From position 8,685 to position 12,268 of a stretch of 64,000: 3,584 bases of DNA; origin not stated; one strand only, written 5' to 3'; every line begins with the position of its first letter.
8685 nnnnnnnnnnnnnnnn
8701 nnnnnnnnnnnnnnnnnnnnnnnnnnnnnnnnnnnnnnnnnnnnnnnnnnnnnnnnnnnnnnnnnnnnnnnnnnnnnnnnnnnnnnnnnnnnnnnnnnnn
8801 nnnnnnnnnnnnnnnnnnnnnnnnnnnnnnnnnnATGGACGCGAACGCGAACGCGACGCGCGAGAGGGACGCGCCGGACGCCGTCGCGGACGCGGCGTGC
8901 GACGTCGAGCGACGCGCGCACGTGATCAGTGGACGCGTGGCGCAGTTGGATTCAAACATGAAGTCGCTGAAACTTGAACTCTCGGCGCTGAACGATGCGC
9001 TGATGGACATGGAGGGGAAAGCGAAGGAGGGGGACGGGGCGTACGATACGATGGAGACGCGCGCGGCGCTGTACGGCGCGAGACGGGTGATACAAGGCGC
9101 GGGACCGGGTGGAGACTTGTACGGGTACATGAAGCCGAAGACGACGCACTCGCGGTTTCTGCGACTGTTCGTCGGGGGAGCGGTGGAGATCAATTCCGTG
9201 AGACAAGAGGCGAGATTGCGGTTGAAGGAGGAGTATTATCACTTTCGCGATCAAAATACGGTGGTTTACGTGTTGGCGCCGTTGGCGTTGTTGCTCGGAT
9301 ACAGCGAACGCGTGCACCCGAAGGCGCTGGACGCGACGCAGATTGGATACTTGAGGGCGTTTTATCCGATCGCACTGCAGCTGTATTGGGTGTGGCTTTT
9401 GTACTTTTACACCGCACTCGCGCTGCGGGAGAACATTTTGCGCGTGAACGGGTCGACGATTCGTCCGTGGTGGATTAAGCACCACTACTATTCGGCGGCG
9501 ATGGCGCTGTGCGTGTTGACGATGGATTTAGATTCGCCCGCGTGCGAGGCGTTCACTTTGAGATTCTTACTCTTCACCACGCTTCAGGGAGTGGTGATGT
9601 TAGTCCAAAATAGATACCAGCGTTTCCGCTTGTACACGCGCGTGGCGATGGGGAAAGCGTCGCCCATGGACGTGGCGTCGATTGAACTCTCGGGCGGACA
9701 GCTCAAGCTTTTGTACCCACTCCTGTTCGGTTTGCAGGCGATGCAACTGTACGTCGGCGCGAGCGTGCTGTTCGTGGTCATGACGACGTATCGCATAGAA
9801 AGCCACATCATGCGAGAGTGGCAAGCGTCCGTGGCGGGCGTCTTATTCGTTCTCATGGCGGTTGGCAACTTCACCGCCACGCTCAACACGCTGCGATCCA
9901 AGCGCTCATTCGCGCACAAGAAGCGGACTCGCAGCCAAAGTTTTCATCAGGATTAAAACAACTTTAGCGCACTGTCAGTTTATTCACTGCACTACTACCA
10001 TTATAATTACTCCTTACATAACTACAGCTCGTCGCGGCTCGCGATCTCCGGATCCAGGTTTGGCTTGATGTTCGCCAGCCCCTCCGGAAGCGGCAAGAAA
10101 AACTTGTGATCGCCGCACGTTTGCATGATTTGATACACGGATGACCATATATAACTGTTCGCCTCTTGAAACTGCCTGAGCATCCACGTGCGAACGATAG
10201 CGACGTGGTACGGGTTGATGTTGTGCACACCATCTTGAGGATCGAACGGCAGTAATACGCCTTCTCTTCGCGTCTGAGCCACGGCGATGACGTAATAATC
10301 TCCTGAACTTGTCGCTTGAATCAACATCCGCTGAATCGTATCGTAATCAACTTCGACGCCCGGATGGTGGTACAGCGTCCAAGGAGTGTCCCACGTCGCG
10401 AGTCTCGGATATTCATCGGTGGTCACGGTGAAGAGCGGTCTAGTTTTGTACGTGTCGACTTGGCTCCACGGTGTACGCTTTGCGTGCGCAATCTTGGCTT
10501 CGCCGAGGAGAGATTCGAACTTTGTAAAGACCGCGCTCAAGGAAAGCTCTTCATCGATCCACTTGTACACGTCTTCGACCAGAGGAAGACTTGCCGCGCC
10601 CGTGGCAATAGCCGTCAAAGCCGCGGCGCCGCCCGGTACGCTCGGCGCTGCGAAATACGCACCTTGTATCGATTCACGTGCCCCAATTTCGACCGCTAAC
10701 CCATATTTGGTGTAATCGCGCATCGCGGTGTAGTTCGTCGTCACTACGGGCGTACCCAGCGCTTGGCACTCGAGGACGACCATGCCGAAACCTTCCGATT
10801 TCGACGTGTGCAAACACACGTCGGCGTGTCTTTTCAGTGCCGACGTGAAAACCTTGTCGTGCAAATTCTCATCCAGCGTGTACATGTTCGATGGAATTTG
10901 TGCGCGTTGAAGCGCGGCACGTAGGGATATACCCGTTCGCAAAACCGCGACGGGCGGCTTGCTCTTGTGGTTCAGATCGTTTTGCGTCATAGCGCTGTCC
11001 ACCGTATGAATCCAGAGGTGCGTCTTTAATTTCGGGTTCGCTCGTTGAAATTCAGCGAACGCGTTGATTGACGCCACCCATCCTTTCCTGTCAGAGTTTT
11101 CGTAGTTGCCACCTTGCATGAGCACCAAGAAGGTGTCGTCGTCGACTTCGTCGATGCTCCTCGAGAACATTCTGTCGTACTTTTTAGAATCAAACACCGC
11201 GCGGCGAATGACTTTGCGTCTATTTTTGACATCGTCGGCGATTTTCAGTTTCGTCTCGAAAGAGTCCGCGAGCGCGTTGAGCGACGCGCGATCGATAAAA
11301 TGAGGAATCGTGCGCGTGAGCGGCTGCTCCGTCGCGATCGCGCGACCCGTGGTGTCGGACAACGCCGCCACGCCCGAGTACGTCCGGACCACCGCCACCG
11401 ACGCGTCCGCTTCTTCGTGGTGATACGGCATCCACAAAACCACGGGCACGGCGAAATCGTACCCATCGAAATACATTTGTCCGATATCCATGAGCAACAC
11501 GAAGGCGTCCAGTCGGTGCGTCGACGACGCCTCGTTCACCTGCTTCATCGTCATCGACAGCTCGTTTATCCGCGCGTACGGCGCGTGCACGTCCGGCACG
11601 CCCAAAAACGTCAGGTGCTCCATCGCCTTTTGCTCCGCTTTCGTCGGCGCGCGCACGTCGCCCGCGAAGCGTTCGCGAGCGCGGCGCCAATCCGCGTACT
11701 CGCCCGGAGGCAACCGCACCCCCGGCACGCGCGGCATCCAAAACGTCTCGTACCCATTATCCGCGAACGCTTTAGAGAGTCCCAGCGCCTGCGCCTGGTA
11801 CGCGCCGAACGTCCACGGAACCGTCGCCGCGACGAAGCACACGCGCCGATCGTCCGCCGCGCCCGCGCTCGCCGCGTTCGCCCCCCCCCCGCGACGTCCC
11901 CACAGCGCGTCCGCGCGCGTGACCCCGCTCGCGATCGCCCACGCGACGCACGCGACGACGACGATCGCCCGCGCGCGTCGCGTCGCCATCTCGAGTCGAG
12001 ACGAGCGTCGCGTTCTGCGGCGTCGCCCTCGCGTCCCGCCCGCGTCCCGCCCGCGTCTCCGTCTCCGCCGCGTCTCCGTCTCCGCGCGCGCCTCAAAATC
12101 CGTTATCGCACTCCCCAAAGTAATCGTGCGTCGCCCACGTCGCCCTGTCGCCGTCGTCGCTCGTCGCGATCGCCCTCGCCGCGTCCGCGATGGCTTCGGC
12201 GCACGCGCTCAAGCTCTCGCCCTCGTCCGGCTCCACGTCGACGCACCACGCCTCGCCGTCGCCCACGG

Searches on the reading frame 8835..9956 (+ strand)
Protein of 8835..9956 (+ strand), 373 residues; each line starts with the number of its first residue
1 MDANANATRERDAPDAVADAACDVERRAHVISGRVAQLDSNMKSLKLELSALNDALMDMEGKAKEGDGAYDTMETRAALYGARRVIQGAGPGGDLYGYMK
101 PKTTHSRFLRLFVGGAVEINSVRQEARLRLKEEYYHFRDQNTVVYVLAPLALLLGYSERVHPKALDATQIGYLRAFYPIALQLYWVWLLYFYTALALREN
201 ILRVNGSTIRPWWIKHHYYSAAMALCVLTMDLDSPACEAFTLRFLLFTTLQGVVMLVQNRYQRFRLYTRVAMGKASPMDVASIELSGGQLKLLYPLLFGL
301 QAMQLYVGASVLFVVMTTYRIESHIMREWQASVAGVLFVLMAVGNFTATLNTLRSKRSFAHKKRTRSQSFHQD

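Call 50: search_protein_families(library=pfam, proteins=[window:8835-9956:+], max_evalue=0.001)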
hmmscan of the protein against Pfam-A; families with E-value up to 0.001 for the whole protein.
window:8835-9956:+ (373 aa): 1 family
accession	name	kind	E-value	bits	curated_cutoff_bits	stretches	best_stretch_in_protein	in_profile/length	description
PF07851.19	TMEM120A-B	-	5.3e-64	217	29.8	1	35-357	32-321/324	TMEM120A/B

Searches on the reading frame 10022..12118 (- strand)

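Call 50: search_protein_families(library=pfam, proteins=[window:10022-12118:-], max_evalue=0.001)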
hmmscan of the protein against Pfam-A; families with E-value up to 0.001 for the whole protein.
window:10022-12118:- (698 aa): 3 families
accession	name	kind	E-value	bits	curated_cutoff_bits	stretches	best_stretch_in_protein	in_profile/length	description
PF00534.26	Glycos_transf_1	-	4.1e-10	39.9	26.4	1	427-471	88-132/172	Glycosyl transferases group 1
PF13692.12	Glyco_trans_1_4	-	5.6e-09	36.8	27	1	426-477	71-125/142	Glycosyl transferases group 1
PF20706.3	GT4-conflict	-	3e-06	26.9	26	1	338-462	205-312/385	Family 4 Glycosyltransferase in conflict systems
